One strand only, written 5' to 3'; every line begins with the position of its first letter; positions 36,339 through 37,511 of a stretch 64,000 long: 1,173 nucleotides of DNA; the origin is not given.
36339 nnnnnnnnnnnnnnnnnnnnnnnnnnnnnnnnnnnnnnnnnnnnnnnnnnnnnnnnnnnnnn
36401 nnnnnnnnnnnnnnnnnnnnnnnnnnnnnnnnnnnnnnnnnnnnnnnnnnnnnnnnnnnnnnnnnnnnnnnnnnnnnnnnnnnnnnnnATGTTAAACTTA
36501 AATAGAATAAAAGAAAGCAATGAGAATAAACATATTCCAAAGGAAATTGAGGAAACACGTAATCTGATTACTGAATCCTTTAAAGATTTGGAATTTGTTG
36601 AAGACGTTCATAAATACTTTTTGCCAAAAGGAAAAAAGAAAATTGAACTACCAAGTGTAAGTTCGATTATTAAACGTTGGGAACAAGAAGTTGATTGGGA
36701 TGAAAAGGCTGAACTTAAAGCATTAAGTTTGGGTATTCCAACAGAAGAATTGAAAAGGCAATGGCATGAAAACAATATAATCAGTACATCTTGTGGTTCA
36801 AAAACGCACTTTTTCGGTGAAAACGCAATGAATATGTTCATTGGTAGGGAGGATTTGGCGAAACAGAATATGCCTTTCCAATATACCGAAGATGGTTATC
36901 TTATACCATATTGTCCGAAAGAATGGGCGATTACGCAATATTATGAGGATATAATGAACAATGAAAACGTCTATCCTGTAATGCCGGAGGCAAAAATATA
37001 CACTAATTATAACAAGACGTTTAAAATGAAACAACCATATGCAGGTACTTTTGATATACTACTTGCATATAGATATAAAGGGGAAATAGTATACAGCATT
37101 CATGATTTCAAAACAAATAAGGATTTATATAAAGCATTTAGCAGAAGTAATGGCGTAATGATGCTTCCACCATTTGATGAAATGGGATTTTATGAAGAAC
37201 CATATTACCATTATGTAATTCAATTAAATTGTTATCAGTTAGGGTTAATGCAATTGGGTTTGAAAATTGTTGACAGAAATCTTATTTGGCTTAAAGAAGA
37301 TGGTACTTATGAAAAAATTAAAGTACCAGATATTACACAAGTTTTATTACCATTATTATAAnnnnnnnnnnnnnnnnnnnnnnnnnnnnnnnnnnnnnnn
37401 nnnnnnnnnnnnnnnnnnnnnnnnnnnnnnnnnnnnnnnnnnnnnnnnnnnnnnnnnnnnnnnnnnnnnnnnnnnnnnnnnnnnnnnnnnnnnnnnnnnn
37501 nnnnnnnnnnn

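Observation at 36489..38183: Thg1-like 3'-5' nucleotidyltransferase next to a RecB/Cas4-type nuclease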

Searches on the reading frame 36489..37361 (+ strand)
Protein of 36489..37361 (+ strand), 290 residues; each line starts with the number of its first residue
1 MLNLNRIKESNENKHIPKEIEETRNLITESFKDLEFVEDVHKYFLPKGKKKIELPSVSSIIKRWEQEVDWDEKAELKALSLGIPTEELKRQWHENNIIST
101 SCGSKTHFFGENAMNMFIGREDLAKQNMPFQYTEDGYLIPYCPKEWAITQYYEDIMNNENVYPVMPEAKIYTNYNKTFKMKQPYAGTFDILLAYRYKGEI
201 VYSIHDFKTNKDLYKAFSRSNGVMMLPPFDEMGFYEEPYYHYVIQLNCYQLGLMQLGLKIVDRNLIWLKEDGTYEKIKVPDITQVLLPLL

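Call 3: search_protein_families(library=pfam, proteins=[window:36489-37361:+], max_evalue=0.1)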
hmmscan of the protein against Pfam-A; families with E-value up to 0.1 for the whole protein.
window:36489-37361:+ (290 aa): 0 families

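Call 4: search_protein_families(library=phrogs, proteins=[window:36489-37361:+], max_evalue=0.01)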
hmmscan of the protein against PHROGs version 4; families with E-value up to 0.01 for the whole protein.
window:36489-37361:+ (290 aa): 1 family
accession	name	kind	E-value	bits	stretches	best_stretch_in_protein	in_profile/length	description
phrog_298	-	DNA, RNA and nucleotide metabolism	2.7e-19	70.6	1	21-276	35-235/293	exonuclease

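Call 10: search_solved_structures(query=window:36489-37361:+, max_evalue=10, show_alignments=2)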
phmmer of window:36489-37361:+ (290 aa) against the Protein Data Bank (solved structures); distinct sequences matched with E-value up to 10: 3.
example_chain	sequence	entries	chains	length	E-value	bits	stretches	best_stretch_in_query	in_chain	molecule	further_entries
7pln_A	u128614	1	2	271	0.062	15.7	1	94-169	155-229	Sporozoite micronemal protein essential for cell traversal, putative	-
36za_on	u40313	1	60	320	0.96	11.8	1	138-197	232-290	Tail sheath gp218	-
11lc_M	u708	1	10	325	0.97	11.7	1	138-197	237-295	Whiskers Protein gp126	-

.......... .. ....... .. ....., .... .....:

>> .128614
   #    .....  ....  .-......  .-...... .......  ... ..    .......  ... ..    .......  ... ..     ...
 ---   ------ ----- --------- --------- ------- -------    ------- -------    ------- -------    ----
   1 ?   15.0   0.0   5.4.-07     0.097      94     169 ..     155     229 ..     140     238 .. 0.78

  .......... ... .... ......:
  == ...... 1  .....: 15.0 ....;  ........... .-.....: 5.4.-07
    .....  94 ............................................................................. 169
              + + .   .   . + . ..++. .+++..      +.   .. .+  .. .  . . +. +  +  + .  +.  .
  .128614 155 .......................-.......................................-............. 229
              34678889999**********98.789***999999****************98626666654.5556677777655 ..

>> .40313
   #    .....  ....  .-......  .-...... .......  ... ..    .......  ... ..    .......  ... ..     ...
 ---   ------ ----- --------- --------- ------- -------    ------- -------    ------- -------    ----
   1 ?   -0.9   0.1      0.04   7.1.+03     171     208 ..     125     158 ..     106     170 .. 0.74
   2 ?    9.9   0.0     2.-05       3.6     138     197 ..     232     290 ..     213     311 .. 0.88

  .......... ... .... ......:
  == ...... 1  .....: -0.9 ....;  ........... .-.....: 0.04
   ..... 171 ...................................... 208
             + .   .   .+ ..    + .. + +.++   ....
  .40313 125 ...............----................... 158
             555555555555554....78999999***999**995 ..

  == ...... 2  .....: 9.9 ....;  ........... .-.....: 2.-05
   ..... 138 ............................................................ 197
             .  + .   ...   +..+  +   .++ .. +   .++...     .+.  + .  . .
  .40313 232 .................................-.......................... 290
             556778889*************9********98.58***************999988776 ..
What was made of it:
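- Tried and rejected: PDB sequence search with the nuclease gave only noise, E >= 0.06 (call 10).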

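Call 29: find_homologous_proteins(query=window:36489-37361:+, max_evalue=0.00001)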
Query window:36489-37361:+ (290 aa): 567 proteins with E <= 0.00001 among 1523 candidates; the best 120 are listed.
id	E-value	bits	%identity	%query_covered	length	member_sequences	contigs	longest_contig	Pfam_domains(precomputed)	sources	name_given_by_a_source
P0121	1.7e-194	663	99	100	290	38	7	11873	-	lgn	-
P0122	1.4e-186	637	95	100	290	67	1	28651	-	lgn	-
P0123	3.9e-184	629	93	100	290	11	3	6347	-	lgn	-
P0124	4.7e-184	628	93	100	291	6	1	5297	-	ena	-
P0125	5.7e-176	602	90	100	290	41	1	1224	-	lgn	-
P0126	2.7e-164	563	83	100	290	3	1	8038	-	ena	-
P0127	1.7e-161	554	84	100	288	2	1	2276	-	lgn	-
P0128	1.1e-155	535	78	100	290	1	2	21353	-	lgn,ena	-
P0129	1.9e-150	518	76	100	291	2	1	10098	-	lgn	-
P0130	7.5e-150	516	78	100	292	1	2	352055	-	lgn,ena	-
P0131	2.8e-149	514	76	100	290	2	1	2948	-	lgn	-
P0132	7.3e-147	506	76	100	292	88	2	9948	-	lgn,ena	-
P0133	1.3e-146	505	75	100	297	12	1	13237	-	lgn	-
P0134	4.6e-146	504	73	100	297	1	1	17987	-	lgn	-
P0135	6.2e-146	503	75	100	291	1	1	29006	-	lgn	-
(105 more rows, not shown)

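Call 42: predict_structure(alignment_id=A1)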
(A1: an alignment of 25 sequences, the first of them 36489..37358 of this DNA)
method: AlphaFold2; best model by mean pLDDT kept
length: 290 residues; sequences in the alignment: 25
mean_pLDDT: 93.9   pTM: 0.90
mean pLDDT of the five models: 93.9, 93.6, 93.3, 93.0, 92.8
residues with pLDDT >= 90: 251; 70-90: 39; 50-70: 0; < 50: 0
segments of 3 or more residues with pLDDT < 50: none
pLDDT, mean of each block of 10 residues (from residue 1): 93 88 96 87 89 94 90 92 96 90 94 95 94 94 97 94 95 91 94 93 97 93 96 97 98 96 97 97 94
secondary structure, 60 per line:
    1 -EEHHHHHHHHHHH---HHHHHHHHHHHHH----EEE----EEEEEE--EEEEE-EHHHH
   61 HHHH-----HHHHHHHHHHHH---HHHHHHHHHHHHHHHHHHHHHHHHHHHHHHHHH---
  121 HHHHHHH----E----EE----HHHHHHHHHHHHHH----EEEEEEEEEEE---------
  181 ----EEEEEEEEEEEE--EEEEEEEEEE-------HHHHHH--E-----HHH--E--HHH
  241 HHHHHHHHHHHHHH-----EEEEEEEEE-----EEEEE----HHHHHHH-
elements in order: H4-14 H18-30 E35-37 E42-47 E50-54 H57-64 H70-81 H85-117 H121-127 H143-156 E161-171 E185-196 E199-208 H216-221 H238-254 E260-268 E274-278 H283-289

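Call 46: fold_search(model_id=the predicted structure, library=pdb)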
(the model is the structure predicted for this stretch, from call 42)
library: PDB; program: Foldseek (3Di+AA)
matches with E <= 10: 422; with E <= 0.001: 9
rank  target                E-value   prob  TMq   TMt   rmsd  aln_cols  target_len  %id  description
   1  5zyw                  1.0e-04  1.00  0.36  0.42   7.6       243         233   12  The crystal structure of apo-HsMGME1 with Mn2+ (released 2018-09-19)
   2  5zyv_A                1.2e-04  1.00  0.38  0.51   6.9       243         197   14  Crystal structure of human MGME1 with single strand DNA2 and Ca2+ (released 2018-09-19)
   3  3l0a                  1.5e-04  1.00  0.35  0.37   6.2       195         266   17  Crystal structure of Putative exonuclease (RER070207002219) from Eubacterium rectale at 2.19 A resolution (released 2010-01-12)
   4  8xa9_B                2.5e-04  1.00  0.40  0.52   6.2       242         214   14  Human MGME1 in complex with 5'-overhang DNA (released 2024-03-20)
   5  5zyu_A                2.6e-04  1.00  0.41  0.50   7.2       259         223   14  The crystal structure of humanMGME1 with single strand DNA2 (released 2018-09-19)
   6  5zyt_A                8.0e-04  1.00  0.37  0.46   6.8       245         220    9  Crystal structure of human MGME1 with 3' overhang double strand DNA3 (released 2018-09-19)
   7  3u44_A                8.0e-04  1.00  0.32  0.10   7.6       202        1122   11  Crystal structure of AddAB-DNA complex (released 2012-03-21)
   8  7sjr_A                9.0e-04  1.00  0.37  0.13   6.3       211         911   14  Cryo-EM structure of AdnA-AdnB(W325A) in complex with DNA and AMPPNP (released 2021-12-22)
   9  5zyt_B                9.0e-04  1.00  0.33  0.41  10.0       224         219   11  Crystal structure of human MGME1 with 3' overhang double strand DNA3 (released 2018-09-19)
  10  5zyt_D                1.0e-03  1.00  0.38  0.48   7.3       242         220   12  Crystal structure of human MGME1 with 3' overhang double strand DNA3 (released 2018-09-19)
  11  5zyt_C                1.0e-03  1.00  0.35  0.43   7.9       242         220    8  Crystal structure of human MGME1 with 3' overhang double strand DNA3 (released 2018-09-19)
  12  8xa9_A                1.4e-03  0.99  0.31  0.40  12.0       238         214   11  Human MGME1 in complex with 5'-overhang DNA (released 2024-03-20)
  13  4cej_A                2.8e-03  0.98  0.30  0.10   7.7       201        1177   11  Crystal structure of AddAB-DNA-ADPNP complex at 3 Angstrom resolution (released 2014-03-12)
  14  8b1t_B                3.3e-03  0.85  0.24  0.08  12.2       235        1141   12  RecBCD-DNA in complex with the phage protein Abc2 (released 2022-12-28)
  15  9iac_A                3.5e-03  0.93  0.28  0.30   8.4       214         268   12  Structure of the Argonaute-associated Cas4 family protein 1 (ACE1) from Microcystis aeruginosa (MaACE1) (released 2025-04-23)
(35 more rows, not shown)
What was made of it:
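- On RecB-type PD-(D/E)XK nuclease: Foldseek probability 1.0 to MGME1 (E 1e-4), 3l0a, AddA and AdnA; also ACE1/Cas4, Dna2, RecB and RecE; TM 0.3-0.5 (call 46).
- Closest known: MGME1 and the AddA/AdnA/RecB nuclease domains, Cas4 family. Same: Foldseek probability 1.0, TM 0.36-0.52 (call 46).
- Checked: Its AF2 model (pLDDT 93.9) matches MGME1, AddA/AdnA, RecB, Cas4-family, Dna2 and RecE nuclease domains (calls 42, 46).
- Nuclease: all structural matches are DNA-end nucleases (call 46). All structural relatives of the nuclease act on DNA (call 46).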

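Call 66: search_protein_families(library=ncbifam, proteins=[window:36489-37361:+], max_evalue=0.01)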
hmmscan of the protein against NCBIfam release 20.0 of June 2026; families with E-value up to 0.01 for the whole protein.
window:36489-37361:+ (290 aa): 0 families

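Call 69: find_related_loci(query=A1, collection=viral_contigs, flank=10000)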
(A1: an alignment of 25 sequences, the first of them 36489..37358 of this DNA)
Query A1 (290 aa) in viral_contigs; peptide patterns used: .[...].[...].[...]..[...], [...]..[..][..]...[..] (x = any residue, [..] = any of these).
170 stretches matched a pattern; 51 encode a relative of the query (tblastn E <= 1e-3); 49 distinct loci.
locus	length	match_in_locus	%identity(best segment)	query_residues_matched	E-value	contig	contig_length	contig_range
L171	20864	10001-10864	49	1-290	6e-87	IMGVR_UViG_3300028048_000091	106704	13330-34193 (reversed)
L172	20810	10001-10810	51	17-286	2e-79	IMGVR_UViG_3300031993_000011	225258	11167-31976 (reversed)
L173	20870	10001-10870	46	1-283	1e-71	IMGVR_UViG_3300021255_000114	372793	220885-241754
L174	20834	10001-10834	42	6-287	3e-65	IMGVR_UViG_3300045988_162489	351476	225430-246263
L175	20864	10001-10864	40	1-286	2e-62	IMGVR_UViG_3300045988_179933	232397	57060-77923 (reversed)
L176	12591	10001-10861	40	1-287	2e-59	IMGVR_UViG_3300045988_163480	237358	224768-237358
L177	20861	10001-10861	39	1-287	3e-59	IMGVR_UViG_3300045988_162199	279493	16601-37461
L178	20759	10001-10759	42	20-281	4e-53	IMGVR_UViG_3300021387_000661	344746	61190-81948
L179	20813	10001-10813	40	17-290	7e-53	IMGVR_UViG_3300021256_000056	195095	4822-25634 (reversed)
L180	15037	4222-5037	39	17-290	3e-52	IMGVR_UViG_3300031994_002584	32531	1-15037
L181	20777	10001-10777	40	16-283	8e-52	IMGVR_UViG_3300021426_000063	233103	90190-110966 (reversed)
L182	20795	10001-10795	40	8-281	7e-52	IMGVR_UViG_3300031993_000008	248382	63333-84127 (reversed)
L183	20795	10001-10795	40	8-281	7e-52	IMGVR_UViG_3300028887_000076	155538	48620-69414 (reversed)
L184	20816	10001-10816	39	17-290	1e-50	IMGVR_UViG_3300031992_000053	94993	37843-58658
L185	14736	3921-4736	38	17-290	5e-50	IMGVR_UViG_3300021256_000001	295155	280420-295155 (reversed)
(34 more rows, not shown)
